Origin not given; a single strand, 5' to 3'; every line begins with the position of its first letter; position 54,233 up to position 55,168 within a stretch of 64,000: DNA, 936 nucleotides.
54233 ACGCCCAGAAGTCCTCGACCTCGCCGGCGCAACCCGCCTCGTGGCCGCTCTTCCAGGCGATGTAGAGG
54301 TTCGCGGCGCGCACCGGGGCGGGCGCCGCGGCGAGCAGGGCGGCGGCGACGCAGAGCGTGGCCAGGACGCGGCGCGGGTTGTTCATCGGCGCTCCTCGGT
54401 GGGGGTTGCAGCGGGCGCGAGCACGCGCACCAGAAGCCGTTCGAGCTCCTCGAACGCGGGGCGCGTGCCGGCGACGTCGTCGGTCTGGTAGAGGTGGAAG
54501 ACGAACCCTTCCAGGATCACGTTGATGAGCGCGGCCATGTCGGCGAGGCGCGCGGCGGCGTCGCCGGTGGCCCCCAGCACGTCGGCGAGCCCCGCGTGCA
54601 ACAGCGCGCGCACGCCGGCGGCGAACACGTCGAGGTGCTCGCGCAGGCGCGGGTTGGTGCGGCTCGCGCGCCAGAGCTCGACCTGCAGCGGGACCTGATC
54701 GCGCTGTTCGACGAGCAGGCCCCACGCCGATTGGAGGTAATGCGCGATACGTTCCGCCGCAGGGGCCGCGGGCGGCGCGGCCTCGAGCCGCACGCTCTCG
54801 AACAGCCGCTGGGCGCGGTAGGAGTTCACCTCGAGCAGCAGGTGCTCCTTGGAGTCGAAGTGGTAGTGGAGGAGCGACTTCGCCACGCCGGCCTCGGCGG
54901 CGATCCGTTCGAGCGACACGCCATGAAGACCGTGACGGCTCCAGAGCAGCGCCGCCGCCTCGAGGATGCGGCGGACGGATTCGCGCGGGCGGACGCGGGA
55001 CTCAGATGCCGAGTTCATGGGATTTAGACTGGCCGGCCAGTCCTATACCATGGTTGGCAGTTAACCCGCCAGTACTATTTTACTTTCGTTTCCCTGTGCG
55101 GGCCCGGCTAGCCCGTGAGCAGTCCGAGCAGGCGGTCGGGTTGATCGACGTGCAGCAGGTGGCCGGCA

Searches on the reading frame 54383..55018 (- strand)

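Call 35: search_protein_families(library=pfam, proteins=[window:54383-55018:-], max_evalue=0.001)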
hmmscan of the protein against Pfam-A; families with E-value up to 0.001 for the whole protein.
window:54383-55018:- (211 aa): 2 families
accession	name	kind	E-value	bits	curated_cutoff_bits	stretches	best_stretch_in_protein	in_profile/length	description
PF00440.29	TetR_N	-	1.7e-16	60.2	24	1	18-64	1-47/47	Bacterial regulatory proteins, tetR family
PF13977.11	TetR_C_6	-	9.5e-07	29.4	27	1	88-198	2-112/115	BetI-type transcriptional repressor, C-terminal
